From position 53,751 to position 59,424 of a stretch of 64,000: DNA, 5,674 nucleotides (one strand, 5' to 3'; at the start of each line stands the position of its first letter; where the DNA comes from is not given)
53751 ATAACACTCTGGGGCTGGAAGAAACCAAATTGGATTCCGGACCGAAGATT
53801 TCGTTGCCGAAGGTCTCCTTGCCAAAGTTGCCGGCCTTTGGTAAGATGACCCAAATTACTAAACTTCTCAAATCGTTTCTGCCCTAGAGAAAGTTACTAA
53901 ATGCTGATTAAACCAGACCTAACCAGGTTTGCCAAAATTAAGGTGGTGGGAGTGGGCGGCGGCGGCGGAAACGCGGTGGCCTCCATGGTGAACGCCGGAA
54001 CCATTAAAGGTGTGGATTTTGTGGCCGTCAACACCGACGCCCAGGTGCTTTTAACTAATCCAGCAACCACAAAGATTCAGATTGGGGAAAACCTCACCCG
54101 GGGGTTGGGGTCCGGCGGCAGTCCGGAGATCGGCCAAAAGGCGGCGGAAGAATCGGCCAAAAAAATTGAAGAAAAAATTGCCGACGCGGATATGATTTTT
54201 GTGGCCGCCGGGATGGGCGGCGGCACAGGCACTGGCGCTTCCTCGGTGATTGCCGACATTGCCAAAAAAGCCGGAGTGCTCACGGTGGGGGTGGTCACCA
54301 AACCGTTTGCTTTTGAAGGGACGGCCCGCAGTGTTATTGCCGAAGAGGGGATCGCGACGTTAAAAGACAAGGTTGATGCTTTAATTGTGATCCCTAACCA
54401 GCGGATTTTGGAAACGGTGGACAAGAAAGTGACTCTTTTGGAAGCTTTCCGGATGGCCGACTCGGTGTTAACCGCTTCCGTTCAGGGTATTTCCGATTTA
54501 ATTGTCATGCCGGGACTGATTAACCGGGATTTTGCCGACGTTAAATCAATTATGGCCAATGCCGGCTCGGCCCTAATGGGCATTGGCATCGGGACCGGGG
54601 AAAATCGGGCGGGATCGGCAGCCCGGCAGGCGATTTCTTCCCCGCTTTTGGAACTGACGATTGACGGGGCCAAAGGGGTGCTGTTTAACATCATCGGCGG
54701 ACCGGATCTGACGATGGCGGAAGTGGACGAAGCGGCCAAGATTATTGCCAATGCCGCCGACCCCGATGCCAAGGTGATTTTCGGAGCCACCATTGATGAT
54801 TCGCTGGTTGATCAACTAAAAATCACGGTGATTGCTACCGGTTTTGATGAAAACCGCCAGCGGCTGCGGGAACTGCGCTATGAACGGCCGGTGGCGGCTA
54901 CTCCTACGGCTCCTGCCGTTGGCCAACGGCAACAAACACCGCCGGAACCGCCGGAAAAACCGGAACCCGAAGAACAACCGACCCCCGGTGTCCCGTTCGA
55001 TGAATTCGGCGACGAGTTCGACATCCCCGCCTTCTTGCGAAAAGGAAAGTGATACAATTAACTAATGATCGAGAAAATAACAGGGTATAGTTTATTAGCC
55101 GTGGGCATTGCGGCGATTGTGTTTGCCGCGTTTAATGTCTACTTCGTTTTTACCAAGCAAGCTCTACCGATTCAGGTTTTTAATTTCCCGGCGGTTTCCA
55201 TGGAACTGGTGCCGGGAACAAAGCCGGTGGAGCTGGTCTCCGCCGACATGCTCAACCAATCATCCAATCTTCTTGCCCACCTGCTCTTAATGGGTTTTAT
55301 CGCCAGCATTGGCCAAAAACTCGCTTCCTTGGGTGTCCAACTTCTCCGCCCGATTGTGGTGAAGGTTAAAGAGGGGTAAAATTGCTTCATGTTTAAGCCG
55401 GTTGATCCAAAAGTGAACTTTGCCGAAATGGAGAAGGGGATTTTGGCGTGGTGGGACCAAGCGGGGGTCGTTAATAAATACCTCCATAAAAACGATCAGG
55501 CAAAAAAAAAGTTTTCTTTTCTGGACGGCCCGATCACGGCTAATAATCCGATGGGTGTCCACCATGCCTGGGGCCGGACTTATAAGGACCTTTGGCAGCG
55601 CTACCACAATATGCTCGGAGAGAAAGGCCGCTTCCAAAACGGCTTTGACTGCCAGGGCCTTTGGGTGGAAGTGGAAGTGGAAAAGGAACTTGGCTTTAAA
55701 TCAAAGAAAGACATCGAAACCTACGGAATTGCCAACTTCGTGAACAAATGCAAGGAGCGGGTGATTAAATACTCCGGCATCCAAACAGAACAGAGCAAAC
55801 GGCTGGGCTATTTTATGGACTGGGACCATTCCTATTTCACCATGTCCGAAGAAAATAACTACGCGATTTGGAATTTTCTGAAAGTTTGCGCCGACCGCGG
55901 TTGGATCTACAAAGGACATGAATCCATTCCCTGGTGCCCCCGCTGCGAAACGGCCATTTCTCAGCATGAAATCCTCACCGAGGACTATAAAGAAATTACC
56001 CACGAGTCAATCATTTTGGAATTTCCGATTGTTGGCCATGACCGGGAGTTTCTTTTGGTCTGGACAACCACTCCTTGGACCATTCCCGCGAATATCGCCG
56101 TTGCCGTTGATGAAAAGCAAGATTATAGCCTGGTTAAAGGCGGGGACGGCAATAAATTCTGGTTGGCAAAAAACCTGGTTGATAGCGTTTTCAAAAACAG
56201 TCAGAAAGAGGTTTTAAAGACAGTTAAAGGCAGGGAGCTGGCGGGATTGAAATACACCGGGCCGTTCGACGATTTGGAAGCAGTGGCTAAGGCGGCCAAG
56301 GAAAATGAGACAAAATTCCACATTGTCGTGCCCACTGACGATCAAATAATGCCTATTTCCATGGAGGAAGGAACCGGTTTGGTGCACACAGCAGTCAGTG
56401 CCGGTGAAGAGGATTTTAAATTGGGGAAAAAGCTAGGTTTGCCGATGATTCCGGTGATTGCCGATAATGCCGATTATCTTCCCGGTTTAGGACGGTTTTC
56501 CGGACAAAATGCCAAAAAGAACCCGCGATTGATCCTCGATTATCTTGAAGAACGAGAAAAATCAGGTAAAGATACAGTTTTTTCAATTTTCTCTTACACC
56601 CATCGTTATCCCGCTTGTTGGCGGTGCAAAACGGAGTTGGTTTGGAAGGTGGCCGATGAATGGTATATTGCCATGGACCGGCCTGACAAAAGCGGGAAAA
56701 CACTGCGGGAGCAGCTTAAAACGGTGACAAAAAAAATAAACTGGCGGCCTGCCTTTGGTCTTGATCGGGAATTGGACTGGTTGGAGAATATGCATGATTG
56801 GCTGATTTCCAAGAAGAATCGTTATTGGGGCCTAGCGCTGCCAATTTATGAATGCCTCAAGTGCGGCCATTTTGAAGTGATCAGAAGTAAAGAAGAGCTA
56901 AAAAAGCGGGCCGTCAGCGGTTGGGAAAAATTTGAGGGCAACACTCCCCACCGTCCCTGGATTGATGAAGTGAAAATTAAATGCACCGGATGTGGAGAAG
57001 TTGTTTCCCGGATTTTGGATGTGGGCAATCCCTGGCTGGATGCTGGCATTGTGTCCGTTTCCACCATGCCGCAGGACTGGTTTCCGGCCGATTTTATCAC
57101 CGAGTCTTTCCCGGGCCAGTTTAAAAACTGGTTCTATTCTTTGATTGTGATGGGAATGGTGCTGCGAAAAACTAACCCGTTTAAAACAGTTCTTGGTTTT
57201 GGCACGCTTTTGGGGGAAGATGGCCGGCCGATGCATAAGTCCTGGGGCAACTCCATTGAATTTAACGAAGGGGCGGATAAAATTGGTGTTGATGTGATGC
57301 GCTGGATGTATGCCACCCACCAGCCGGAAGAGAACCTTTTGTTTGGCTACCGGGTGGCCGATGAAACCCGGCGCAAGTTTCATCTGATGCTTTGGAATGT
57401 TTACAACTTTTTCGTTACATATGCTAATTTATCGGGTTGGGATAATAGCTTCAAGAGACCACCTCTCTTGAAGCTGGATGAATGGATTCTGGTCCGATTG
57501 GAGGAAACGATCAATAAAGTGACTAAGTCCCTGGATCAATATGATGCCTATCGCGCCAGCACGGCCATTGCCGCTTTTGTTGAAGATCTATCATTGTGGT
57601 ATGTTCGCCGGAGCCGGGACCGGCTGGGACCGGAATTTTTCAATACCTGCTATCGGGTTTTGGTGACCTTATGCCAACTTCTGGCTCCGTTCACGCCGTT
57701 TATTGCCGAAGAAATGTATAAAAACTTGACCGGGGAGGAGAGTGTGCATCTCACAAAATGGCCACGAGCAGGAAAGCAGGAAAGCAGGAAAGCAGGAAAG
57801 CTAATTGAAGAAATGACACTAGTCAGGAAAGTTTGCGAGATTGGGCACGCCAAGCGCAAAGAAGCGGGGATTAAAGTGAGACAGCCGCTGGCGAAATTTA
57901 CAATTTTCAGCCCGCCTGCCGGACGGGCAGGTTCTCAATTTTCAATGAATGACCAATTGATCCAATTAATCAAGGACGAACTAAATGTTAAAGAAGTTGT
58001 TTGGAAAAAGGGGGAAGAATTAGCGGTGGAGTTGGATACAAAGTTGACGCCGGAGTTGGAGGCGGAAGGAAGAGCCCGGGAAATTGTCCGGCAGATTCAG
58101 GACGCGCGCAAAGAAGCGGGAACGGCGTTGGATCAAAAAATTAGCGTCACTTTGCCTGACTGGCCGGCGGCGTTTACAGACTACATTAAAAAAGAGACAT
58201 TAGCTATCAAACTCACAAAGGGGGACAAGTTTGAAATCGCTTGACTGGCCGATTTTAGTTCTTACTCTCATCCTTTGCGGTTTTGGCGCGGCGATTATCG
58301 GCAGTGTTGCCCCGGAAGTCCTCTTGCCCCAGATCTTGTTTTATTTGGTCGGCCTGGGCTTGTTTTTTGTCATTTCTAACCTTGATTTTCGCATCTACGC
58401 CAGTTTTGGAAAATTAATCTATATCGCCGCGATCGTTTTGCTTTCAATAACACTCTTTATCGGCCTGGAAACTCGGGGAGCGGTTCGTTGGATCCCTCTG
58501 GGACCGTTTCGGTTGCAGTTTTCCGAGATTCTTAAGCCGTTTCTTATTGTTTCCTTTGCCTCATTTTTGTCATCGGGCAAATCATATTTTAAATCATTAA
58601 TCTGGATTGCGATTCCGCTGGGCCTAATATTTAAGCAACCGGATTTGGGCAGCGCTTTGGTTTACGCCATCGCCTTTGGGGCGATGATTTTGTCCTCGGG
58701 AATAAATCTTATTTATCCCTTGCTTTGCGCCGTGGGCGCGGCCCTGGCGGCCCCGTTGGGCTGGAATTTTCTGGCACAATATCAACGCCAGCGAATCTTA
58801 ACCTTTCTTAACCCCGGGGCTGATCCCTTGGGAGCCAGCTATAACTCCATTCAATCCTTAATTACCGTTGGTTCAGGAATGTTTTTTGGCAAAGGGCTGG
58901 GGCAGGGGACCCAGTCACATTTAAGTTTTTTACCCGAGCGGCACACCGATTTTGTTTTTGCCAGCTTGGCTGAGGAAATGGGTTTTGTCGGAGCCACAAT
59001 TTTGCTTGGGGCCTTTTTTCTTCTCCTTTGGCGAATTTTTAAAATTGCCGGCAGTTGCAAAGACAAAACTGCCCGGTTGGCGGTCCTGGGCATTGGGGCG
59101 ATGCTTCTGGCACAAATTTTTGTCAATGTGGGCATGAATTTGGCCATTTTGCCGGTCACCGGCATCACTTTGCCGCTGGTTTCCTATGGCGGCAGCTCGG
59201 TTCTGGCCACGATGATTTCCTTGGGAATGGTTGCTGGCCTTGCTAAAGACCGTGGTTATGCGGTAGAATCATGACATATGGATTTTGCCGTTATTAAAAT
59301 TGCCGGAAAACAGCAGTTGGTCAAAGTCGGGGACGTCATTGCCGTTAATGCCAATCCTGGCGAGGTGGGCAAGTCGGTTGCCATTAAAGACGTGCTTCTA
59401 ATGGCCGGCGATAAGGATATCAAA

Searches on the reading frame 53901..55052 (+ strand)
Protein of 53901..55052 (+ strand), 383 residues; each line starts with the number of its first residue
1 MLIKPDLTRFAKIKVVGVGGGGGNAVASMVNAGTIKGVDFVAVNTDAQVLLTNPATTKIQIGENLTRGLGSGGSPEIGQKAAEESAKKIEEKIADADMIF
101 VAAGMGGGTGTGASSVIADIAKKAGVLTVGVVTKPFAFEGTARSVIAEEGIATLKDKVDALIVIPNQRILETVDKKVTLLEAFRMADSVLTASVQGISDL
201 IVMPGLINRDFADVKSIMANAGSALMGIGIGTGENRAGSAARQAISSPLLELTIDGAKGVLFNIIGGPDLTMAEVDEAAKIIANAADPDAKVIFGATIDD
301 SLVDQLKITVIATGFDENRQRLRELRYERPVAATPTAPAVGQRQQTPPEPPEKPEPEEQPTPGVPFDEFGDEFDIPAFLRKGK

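Call 33: search_protein_families(library=pfam, proteins=[window:53901-55052:+], max_evalue=0.0001)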
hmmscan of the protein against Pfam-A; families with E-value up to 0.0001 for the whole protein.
window:53901-55052:+ (383 aa): 2 families
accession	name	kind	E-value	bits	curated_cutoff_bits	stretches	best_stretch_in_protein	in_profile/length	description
PF00091.31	Tubulin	-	1.5e-46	159.5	33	1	12-173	1-189/190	Tubulin/FtsZ family, GTPase domain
PF12327.13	FtsZ_C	-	1.7e-34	118.5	27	1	222-316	1-95/95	FtsZ family, C-terminal domain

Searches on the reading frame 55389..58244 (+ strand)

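Call 33: search_protein_families(library=pfam, proteins=[window:55389-58244:+], max_evalue=0.0001)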
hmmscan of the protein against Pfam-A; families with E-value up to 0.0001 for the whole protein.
window:55389-58244:+ (951 aa): 4 families
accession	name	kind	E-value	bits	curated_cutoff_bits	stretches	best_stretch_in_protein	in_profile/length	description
PF00133.28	tRNA-synt_1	-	7.2e-79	265.9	22.7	1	18-642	2-403/414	tRNA synthetases class I (I, L, M and V)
PF08264.19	Anticodon_1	-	4.3e-31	108.2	25.1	1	697-835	1-145/148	Anticodon-binding domain of tRNA ligase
PF19302.4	DUF5915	-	9.4e-16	58.3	27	1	876-944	98-172/195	Domain of unknown function (DUF5915)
PF09334.17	tRNA-synt_1g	-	2.6e-08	33.5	20.1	0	52-195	11-135/391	tRNA synthetases class I (M)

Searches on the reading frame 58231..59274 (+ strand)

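Call 33: search_protein_families(library=pfam, proteins=[window:58231-59274:+], max_evalue=0.0001)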
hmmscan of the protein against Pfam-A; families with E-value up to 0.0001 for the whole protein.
window:58231-59274:+ (347 aa): 1 family
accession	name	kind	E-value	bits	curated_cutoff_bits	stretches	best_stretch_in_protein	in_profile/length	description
PF01098.24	FTSW_RODA_SPOVE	-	2e-83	280.8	26.4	1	31-340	38-353/356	Cell cycle protein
